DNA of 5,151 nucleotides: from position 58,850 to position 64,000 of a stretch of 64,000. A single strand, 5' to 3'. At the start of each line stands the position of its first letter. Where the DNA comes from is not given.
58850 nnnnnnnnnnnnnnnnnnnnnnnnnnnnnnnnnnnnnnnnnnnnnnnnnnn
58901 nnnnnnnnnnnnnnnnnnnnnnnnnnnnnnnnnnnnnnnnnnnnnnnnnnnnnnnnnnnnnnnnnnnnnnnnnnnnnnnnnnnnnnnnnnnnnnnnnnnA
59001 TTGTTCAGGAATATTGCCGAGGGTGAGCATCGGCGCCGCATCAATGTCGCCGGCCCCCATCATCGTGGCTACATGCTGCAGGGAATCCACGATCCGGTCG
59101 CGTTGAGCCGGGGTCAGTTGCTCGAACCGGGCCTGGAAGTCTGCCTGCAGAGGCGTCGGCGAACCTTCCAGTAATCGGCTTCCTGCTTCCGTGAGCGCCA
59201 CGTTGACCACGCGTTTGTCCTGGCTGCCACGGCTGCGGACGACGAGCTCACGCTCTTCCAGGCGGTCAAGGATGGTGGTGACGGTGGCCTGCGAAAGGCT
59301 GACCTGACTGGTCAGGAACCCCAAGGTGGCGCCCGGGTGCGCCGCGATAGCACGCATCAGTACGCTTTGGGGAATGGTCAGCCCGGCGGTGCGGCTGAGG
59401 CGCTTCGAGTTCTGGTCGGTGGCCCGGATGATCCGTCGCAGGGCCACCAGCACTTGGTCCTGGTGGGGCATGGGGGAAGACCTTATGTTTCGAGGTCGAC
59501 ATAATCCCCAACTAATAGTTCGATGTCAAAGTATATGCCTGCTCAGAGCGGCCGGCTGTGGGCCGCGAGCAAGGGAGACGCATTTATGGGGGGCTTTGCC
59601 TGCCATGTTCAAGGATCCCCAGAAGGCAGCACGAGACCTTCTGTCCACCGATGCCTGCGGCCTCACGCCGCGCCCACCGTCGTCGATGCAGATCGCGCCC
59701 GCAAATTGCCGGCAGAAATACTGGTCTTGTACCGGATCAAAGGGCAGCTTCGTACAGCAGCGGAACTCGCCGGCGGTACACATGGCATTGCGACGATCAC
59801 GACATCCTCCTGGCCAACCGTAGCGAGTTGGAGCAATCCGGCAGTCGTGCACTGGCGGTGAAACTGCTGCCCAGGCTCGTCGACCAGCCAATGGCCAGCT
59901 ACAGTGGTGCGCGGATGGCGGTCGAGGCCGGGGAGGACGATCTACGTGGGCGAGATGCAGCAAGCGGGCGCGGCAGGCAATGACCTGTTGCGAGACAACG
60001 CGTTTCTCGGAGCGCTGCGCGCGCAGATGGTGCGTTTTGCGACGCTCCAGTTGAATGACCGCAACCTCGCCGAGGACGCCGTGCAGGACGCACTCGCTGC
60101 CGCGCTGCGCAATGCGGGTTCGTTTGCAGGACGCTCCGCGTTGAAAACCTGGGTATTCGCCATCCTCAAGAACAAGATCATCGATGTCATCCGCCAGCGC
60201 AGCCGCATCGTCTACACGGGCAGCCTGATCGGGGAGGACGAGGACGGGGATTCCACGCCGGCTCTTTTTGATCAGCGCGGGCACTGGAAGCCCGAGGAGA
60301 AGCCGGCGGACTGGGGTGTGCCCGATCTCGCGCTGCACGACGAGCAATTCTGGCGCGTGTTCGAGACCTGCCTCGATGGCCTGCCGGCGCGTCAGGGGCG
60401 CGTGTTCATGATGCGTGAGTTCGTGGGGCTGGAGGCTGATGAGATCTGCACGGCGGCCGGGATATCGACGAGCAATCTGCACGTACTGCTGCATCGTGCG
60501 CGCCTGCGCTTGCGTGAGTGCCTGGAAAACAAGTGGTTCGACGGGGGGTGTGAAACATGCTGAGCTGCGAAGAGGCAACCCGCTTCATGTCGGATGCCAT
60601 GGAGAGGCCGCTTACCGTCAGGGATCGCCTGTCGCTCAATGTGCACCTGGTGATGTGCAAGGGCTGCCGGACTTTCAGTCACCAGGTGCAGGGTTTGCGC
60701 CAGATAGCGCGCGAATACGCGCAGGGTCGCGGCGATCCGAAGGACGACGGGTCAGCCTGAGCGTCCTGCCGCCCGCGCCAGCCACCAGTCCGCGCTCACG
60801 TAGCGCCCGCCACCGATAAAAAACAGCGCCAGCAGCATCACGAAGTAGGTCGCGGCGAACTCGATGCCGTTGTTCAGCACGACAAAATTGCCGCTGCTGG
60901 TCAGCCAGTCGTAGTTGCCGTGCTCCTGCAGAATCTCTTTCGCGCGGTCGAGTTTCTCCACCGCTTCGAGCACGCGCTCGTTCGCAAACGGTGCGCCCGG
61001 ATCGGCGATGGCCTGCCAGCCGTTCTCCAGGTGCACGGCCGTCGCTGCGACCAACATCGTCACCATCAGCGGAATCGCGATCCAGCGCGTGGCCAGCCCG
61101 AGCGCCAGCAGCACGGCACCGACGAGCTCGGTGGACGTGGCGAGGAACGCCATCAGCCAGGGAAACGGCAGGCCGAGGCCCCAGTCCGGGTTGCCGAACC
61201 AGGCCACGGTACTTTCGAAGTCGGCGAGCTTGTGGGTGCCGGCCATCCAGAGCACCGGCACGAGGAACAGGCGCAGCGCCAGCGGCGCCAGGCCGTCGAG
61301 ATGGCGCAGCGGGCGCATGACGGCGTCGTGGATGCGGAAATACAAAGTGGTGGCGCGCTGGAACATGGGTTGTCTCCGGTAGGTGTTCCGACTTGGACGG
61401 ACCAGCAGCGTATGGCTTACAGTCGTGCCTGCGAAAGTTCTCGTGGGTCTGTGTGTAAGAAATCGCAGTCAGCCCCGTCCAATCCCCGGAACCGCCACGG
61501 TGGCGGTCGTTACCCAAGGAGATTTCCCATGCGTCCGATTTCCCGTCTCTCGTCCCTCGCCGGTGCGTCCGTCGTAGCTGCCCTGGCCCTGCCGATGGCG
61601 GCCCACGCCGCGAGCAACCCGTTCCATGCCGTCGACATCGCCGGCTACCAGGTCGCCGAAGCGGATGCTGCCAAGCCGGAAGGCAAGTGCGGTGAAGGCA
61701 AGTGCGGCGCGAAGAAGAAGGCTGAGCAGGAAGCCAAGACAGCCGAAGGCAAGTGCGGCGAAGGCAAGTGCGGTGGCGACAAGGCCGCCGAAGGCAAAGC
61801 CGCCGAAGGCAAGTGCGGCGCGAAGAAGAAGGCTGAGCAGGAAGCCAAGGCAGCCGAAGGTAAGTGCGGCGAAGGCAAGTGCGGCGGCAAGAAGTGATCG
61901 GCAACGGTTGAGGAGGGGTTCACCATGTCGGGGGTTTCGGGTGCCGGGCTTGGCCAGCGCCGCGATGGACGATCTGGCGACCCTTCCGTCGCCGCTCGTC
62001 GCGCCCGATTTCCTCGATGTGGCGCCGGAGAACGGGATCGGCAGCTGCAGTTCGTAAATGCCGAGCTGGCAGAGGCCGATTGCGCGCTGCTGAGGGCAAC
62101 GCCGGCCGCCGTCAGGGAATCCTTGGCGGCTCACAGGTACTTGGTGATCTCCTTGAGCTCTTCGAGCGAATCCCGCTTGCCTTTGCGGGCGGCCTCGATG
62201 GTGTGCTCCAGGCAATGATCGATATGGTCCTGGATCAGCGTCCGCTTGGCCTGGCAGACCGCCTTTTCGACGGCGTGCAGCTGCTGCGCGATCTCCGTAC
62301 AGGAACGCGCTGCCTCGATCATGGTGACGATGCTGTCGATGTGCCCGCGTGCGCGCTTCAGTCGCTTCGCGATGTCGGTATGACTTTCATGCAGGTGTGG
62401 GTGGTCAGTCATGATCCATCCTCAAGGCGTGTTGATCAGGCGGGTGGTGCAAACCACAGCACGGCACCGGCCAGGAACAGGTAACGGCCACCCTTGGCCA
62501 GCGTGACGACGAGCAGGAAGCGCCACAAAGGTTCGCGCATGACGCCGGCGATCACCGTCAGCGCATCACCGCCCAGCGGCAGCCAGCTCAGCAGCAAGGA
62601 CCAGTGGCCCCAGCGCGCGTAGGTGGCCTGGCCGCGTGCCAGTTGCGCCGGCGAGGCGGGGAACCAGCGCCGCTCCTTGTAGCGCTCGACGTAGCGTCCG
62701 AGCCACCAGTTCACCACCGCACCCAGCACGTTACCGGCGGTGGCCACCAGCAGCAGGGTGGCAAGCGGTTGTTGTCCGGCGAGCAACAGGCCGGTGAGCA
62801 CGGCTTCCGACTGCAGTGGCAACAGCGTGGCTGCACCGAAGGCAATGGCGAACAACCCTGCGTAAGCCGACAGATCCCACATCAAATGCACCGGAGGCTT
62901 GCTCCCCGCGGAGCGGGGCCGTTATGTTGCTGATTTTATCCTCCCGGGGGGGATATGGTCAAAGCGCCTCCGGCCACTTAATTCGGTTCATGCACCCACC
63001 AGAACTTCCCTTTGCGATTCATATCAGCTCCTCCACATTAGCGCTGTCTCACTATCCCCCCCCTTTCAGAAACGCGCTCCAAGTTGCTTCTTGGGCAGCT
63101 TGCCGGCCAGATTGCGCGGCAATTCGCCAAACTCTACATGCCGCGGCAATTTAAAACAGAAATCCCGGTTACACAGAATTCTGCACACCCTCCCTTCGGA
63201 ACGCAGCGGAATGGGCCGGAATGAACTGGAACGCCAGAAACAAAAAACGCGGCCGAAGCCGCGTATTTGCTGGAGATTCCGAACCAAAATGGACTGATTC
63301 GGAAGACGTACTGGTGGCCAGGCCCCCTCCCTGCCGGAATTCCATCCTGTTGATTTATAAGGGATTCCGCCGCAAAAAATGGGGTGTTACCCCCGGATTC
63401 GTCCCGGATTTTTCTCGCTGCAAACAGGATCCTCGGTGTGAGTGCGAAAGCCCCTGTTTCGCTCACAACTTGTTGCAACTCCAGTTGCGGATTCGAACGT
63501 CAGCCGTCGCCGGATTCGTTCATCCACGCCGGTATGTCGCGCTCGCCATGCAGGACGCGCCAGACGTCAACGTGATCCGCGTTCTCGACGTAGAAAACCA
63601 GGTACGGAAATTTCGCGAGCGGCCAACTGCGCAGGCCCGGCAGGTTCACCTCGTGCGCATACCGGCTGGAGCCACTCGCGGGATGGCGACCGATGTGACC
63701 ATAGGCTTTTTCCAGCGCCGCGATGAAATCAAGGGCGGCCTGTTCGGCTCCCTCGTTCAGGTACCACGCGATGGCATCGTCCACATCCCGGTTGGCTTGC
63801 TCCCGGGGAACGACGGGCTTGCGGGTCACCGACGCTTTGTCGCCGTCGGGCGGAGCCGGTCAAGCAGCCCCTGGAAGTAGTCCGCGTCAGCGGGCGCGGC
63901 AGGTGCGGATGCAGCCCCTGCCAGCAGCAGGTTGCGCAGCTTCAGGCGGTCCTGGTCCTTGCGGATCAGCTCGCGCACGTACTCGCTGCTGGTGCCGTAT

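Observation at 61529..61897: Secreted peptide with seven EGKCG motifs: candidate cysteine-modified copper-binding RiPP precursor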

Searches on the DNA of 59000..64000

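Call 58: search_rna_families(source=window, start=59000, end=64000, threshold=evalue, max_evalue=0.1)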
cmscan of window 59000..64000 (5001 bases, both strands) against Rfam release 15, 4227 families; matches with E-value up to 0.1: 0.
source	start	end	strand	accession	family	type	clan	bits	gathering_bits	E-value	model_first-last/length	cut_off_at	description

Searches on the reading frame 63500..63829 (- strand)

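Call 3: search_protein_families(library=ncbifam, proteins=[window:63500-63829:-], max_evalue=0.01)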
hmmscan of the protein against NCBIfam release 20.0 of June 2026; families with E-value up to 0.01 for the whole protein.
window:63500-63829:- (109 aa): 0 families

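Call 4: search_protein_families(library=pfam, proteins=[window:63500-63829:-], max_evalue=0.01)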
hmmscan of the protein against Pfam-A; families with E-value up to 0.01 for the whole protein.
window:63500-63829:- (109 aa): 1 family
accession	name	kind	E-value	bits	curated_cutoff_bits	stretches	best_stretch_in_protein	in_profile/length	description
PF05016.21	ParE_toxin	-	3.2e-12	47.3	23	1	9-98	4-88/89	ParE toxin of type II toxin-antitoxin system, parDE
